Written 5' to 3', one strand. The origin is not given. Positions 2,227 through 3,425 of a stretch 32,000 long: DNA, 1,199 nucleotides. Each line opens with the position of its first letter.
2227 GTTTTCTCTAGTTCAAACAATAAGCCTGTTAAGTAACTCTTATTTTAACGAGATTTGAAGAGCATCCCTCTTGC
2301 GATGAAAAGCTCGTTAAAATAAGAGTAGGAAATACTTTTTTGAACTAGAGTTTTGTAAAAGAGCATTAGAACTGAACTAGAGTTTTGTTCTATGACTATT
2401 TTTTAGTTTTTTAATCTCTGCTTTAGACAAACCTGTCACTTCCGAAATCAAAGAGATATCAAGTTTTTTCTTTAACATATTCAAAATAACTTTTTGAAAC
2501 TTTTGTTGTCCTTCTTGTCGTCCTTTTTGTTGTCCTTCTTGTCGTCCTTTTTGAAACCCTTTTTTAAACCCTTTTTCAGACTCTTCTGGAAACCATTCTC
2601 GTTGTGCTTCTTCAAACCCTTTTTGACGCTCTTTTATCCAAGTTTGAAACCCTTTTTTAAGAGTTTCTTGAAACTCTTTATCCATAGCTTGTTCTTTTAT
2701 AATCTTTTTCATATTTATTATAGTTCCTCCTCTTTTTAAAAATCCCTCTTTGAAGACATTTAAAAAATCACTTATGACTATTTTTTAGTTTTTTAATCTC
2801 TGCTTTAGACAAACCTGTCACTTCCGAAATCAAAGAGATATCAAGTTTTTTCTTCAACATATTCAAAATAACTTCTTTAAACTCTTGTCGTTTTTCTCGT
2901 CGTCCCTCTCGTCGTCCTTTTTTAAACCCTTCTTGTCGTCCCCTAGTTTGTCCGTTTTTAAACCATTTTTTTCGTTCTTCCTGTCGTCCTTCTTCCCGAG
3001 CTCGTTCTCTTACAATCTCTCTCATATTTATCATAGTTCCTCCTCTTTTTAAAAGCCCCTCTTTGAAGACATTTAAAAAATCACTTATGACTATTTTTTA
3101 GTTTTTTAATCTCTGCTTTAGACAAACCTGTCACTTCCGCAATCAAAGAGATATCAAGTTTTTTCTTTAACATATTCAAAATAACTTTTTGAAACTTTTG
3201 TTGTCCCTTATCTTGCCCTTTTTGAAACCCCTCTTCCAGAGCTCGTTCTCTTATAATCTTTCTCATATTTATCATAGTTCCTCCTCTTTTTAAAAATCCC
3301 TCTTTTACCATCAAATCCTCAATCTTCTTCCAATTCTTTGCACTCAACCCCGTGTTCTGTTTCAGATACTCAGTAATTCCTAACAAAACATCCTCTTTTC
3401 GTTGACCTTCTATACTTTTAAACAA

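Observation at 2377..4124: Rpn nuclease with an internal SD-ATG and two additional stand-alone copies of its C-terminal tail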

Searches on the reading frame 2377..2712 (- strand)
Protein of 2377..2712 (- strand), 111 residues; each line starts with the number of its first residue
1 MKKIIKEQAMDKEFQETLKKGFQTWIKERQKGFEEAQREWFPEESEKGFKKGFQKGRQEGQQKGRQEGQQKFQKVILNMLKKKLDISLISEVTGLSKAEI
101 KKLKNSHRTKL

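Call 3: search_protein_families(library=pfam, proteins=[window:2377-2712:-], max_evalue=0.01)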
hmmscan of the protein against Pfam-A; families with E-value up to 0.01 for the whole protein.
window:2377-2712:- (111 aa): 0 families

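Call 4: search_protein_families(library=ncbifam, proteins=[window:2377-2712:-], max_evalue=0.01)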
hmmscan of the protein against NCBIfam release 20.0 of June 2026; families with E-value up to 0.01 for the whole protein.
window:2377-2712:- (111 aa): 6 families
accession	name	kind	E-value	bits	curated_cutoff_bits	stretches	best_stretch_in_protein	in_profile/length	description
NF009925.1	PRK13386.1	equivalog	8e-10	38.4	192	1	8-83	29-103/228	flagellar assembly protein FliH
TIGR01784.1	T_den_put_tspse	subfamily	4.8e-08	33.2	52.1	1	14-103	184-273/273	Rpn family recombination-promoting nuclease/putative transposase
NF004270.2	PRK05687.2-1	equivalog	3.6e-06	26.7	180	1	31-70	37-76/223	flagellar assembly protein FliH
NF004266.1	PRK05687.1-1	equivalog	0.00014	21.5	260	1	11-79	30-100/230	flagellar assembly protein FliH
NF004267.1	PRK05687.1-3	equivalog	0.00045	19.5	293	1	29-80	76-127/266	flagellar assembly protein FliH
NF007418.0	PRK09956.1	equivalog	0.0014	17.8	583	1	37-101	239-304/308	ISNCY family transposase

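Call 27: search_protein_families(library=pfam, proteins=[window:2377-2712:-], max_evalue=10)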
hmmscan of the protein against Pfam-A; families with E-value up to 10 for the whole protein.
window:2377-2712:- (111 aa): 4 families
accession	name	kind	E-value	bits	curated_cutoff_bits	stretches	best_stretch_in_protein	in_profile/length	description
PF09811.14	Yae1_N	-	0.022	14.9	27.5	1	47-69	8-30/39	Essential protein Yae1, N terminal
PF14265.11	DUF4355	-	0.098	13.3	25.4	1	8-94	3-93/124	Capsid assembly scaffolding protein Gp46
PF19541.4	DUF6065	-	0.29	11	26.6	1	15-72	177-233/236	Family of unknown function (DUF6065)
PF06518.16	DUF1104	-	2.6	8.8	25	1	43-85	38-80/92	Protein of unknown function (DUF1104)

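Call 31: find_homologous_proteins(query=window:2377-2712:-, max_evalue=0.001)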
Query window:2377-2712:- (111 aa): 102 proteins with E <= 0.001 among 169 candidates.
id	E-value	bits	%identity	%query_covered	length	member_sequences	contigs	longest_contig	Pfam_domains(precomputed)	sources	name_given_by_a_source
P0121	1.6e-18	85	57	59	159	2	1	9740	PF27070.1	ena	-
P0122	2.5e-16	78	71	59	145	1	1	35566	PF27070.1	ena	-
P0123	3.3e-14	71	45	91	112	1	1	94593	-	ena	-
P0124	6.0e-14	70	66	59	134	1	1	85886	PF09811.15,PF27070.1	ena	-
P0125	6.9e-14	70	58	76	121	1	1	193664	PF09811.15,PF27070.1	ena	-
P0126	6.9e-14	70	77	50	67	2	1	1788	PF27070.1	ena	-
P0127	7.0e-14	70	73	47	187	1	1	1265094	PF27070.1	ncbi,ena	-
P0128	7.1e-14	70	64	52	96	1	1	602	PF27070.1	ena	-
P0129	1.5e-13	69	57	75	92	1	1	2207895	PF27070.1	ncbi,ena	-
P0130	2.2e-13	68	46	94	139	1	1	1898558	PF27070.1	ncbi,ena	-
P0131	2.8e-13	68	63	62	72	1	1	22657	PF27070.1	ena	-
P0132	3.1e-13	68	44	93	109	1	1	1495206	-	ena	-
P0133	4.4e-13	67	65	52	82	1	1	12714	PF27070.1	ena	-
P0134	5.8e-13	67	58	59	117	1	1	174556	PF27070.1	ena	-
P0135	6.7e-13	67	59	68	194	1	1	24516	-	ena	-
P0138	1.6e-12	66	62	65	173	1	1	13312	PF27070.1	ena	-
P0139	2.1e-12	65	70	50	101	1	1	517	PF27070.1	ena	-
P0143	8.4e-12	63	63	54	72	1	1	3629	PF27070.1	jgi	-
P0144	9.0e-12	63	40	91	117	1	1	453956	PF27070.1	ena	-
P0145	9.2e-12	63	70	50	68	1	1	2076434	PF27070.1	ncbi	-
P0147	9.9e-12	63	46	76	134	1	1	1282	PF27070.1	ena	-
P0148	1.2e-11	63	61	55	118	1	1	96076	PF27070.1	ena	-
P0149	1.5e-11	62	67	51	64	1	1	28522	PF27070.1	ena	-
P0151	1.5e-11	62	52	62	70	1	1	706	PF27070.1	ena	-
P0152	1.8e-11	62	64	51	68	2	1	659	PF27070.1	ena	-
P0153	2.8e-11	62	76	45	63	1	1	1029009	PF27070.1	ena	-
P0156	4.0e-11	61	73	46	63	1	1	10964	PF27070.1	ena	-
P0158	5.1e-11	61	69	50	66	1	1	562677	PF27070.1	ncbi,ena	-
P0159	5.2e-11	61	66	51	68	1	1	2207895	PF27070.1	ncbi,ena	-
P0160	6.1e-11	60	60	59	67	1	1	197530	PF27070.1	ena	-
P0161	6.9e-11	60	51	74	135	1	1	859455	PF09811.15,PF27070.1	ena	-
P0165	1.1e-10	60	81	28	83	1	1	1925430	PF27070.1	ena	-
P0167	1.2e-10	60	69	50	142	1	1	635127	PF27070.1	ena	-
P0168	1.3e-10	59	60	51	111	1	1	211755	PF27070.1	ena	-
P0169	1.6e-10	59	63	50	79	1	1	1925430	PF27070.1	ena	-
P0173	2.2e-10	59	62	54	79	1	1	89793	PF27070.1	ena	-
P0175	5.3e-10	57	68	47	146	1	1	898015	PF27070.1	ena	-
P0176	5.4e-10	57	51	68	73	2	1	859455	PF27070.1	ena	-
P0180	7.3e-10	57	68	45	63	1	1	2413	PF27070.1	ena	-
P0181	7.6e-10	57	68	48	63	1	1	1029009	PF27070.1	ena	-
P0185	1.1e-9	56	64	49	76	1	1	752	PF27070.1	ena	-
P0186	1.1e-9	56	64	47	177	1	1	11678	PF27070.1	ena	-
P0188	1.9e-9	56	67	50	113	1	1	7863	PF27070.1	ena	-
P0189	1.9e-9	56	65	49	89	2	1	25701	PF27070.1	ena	-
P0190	1.9e-9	56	63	50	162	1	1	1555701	PF27070.1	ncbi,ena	-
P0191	2.4e-9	55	56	56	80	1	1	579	PF27070.1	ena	-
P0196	4.1e-9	55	71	44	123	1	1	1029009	PF27070.1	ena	-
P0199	6.2e-9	54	60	52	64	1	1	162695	PF27070.1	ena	-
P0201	9.5e-9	53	61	55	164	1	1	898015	PF27070.1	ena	-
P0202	1.3e-8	53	61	50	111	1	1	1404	PF27070.1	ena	-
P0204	1.5e-8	53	53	72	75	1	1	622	PF27070.1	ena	-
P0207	3.1e-8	52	69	46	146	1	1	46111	PF27070.1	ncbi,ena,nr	ncbi:MAG: hypothetical protein OXM55_07780 [Bdellovibrionales bacterium]|nr:hypothetical protein [Bd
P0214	1.2e-7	50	57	52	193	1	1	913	PF27070.1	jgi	-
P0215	1.8e-7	49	52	57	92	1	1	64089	PF27070.1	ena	-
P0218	4.0e-7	48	50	53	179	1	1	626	PF12784.14,PF09811.15,PF27070.1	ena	-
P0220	2.1e-5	43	56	55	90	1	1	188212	PF27070.1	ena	-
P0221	8.7e-5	41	49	51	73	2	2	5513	PF27070.1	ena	-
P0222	4.2e-4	39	38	68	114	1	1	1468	PF09811.15,PF27070.1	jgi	jgi:predicted transposase YdaD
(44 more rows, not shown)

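Call 49: search_protein_families(library=padloc, proteins=[window:2377-2712:-], max_evalue=0.01)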
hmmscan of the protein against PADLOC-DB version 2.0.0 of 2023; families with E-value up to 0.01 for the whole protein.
window:2377-2712:- (111 aa): 1 family
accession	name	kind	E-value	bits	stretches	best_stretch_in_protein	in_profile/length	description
PDLC00322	PtuB1|PtuB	-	0.00086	17.2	1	6-85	133-212/215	Unknown function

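Call 50: predict_structure(alignment_id=A4)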
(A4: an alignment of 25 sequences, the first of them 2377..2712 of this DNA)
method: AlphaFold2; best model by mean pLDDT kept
length: 111 residues; sequences in the alignment: 25
mean_pLDDT: 73.4   pTM: 0.37
mean pLDDT of the five models: 73.4, 73.1, 64.4, 63.7, 63.5
residues with pLDDT >= 90: 26; 70-90: 41; 50-70: 28; < 50: 16
segments of 3 or more residues with pLDDT < 50: 53-61
pLDDT, mean of each block of 10 residues (from residue 1): 55 85 90 80 54 47 55 85 91 89 78 48
secondary structure, 60 per line:
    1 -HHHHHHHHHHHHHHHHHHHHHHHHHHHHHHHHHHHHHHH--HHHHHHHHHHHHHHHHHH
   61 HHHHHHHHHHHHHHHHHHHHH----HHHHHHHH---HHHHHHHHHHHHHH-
elements in order: H2-40 H43-81 H86-93 H97-110

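Call 52: search_solved_structures(query=A4, max_evalue=10, show_alignments=1)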
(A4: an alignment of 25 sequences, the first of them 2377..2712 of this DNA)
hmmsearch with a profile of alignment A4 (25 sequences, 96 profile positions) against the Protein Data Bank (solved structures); distinct sequences matched with E-value up to 10: 13.
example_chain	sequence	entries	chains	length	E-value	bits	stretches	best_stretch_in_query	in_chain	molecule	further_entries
1zr2_A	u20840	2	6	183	7.3e-05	26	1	26-92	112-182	Transposon gamma-delta resolvase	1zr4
2gm4_A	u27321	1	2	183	8.2e-05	25.8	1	25-92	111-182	Transposon gamma-delta resolvase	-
1gdt_A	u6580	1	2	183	0.0001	25.5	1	25-92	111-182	PROTEIN (GAMMA DELTA RESOLVASE)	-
8vd6_A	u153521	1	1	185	0.0004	23.6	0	74-88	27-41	CAP REPEAT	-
1res_A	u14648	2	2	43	0.57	13.5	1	55-92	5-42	GAMMA DELTA-RESOLVASE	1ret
6imj_A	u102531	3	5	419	0.79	13.1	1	55-86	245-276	DNA ligase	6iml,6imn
6imk_A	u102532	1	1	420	0.79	13.1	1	55-86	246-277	DNA ligase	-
8hku_L19E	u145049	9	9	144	3.5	11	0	17-67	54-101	50S ribosomal protein L19e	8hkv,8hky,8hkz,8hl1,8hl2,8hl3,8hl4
7rch_C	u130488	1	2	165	4.5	10.7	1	18-71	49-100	Phosphatidylinositol 3-kinase regulatory subunit beta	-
2y3a_B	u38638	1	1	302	4.7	10.6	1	19-69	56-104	PHOSPHATIDYLINOSITOL 3-KINASE REGULATORY SUBUNIT BETA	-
3l4q_C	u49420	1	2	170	5.3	10.4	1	18-71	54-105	Phosphatidylinositol 3-kinase regulatory subunit beta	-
6ox7_C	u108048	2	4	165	6.4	10.1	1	18-69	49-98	Phosphatidylinositol 3-kinase regulatory subunit beta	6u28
3mtt_A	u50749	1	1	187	7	10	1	18-70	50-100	Phosphatidylinositol 3-kinase regulatory subunit beta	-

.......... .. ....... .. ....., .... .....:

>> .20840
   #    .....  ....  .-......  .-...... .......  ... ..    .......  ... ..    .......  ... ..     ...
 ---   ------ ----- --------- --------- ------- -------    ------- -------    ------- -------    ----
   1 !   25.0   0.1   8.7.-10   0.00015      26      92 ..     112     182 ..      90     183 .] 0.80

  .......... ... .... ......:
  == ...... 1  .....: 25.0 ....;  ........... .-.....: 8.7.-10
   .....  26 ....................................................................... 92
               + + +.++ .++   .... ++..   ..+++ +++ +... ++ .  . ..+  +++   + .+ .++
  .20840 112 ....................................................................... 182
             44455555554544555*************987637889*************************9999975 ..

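Call 54: fold_search(model_id=the predicted structure, library=pdb)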
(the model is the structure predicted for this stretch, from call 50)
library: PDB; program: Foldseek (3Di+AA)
matches with E <= 10: 189; with E <= 0.001: 0
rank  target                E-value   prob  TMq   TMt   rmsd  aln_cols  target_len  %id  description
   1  2r0q_D                5.3e-01  0.99  0.30  0.18   0.4        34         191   18  Crystal structure of a serine recombinase- DNA regulatory complex (released 2008-04-01)
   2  2gm4_A                5.6e-01  0.77  0.30  0.19   8.7        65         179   22  An activated, tetrameric gamma-delta resolvase: Hin chimaera bound to cleaved DNA (released 2006-06-27)
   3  1gdt_A                9.0e-01  0.66  0.30  0.18   8.3        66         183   23  CRYSTAL STRUCTURE OF A SITE-SPECIFIC RECOMBINASE, GAMMA-DELTA RESOLVASE COMPLEXED WITH A 34 BP CLEAVAGE SITE (released 1996-04-03)
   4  5cy2_A                1.0e+00  0.97  0.34  0.22   0.8        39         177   15  Tn3 resolvase - site III complex crystal form II (released 2017-01-11)
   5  2gm4_B                1.0e+00  0.63  0.30  0.19   8.8        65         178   22  An activated, tetrameric gamma-delta resolvase: Hin chimaera bound to cleaved DNA (released 2006-06-27)
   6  2r0q_C                1.2e+00  0.97  0.33  0.19   0.6        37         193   16  Crystal structure of a serine recombinase- DNA regulatory complex (released 2008-04-01)
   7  5cy1_A                1.2e+00  0.96  0.34  0.21   0.8        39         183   15  Tn3 resolvase - site III complex crystal form I (released 2017-01-11)
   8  5cy2_E                1.3e+00  0.94  0.34  0.22   0.9        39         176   15  Tn3 resolvase - site III complex crystal form II (released 2017-01-11)
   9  1zr2_B                1.3e+00  0.51  0.30  0.18   9.1        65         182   28  Structure of a Synaptic gamma-delta Resolvase Tetramer Covalently Linked to two Cleaved DNAs (released 2005-08-30)
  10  7th0                  1.5e+00  0.54  0.30  0.62   2.4        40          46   35  Escherichia coli RpnA-S (released 2023-03-29)
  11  5cy1_B                1.9e+00  0.60  0.33  0.20   8.1        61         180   20  Tn3 resolvase - site III complex crystal form I (released 2017-01-11)
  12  3frw_F                2.0e+00  0.82  0.32  0.38   1.2        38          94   32  Crystal structure of putative TrpR protein from Ruminococcus obeum (released 2009-01-20)
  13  1pdn_C                2.1e+00  0.89  0.35  0.32   0.9        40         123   18  CRYSTAL STRUCTURE OF A PAIRED DOMAIN-DNA COMPLEX AT 2.5 ANGSTROMS RESOLUTION REVEALS STRUCTURAL BASIS FOR PAX DEVELOPM (released 1995-07-31)
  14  1res                  2.1e+00  0.63  0.27  0.63   1.3        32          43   28  DETERMINATION OF THE STRUCTURE OF THE DNA BINDING DOMAIN OF GAMMA DELTA RESOLVASE IN SOLUTION (released 1994-11-30)
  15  7bhy_A                2.3e+00  0.66  0.36  0.64   2.2        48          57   12  DNA-binding domain of DeoR in complex with the DNA operator (released 2021-11-10)
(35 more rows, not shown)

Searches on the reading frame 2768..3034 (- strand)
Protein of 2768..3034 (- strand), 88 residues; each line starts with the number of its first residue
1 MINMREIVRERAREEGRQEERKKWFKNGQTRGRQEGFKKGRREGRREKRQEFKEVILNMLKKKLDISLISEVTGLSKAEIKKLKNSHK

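Call 3: search_protein_families(library=pfam, proteins=[window:2768-3034:-], max_evalue=0.01)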
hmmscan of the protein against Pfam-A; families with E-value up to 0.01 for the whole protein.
window:2768-3034:- (88 aa): 0 families

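Call 4: search_protein_families(library=ncbifam, proteins=[window:2768-3034:-], max_evalue=0.01)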
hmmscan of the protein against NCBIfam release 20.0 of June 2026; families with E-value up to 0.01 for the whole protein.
window:2768-3034:- (88 aa): 5 families
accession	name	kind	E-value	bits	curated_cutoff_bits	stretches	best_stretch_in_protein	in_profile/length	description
TIGR01784.1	T_den_put_tspse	subfamily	5.3e-07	29.7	52.1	1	14-83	207-273/273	Rpn family recombination-promoting nuclease/putative transposase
NF009925.1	PRK13386.1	equivalog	2.2e-06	27.1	192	1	11-63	49-103/228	flagellar assembly protein FliH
NF004270.2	PRK05687.2-1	equivalog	1.3e-05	24.9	180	1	10-54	43-92/223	flagellar assembly protein FliH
NF004266.1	PRK05687.1-1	equivalog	1.7e-05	24.4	260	1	3-59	48-103/230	flagellar assembly protein FliH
NF004267.1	PRK05687.1-3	equivalog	0.0002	20.6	293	1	6-49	69-112/266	flagellar assembly protein FliH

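Call 27: search_protein_families(library=pfam, proteins=[window:2768-3034:-], max_evalue=10)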
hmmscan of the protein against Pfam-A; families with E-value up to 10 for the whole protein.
window:2768-3034:- (88 aa): 1 family
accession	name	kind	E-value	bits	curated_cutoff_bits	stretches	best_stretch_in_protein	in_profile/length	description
PF09811.14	Yae1_N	-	0.75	10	27.5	1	26-45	3-22/39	Essential protein Yae1, N terminal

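Call 49: search_protein_families(library=padloc, proteins=[window:2768-3034:-], max_evalue=0.01)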
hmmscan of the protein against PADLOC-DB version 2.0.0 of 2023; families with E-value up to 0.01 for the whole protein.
window:2768-3034:- (88 aa): 0 families

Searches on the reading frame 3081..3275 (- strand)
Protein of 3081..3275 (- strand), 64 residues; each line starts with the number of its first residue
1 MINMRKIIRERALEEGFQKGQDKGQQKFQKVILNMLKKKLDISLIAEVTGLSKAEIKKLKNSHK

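Call 27: search_protein_families(library=pfam, proteins=[window:3081-3275:-], max_evalue=10)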
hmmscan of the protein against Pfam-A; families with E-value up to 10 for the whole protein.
window:3081-3275:- (64 aa): 1 family
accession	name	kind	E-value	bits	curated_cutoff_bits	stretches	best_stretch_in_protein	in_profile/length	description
PF10109.15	Phage_TAC_7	-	0.076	13.5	25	1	36-60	44-63/79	Phage tail assembly chaperone proteins, E, or 41 or 14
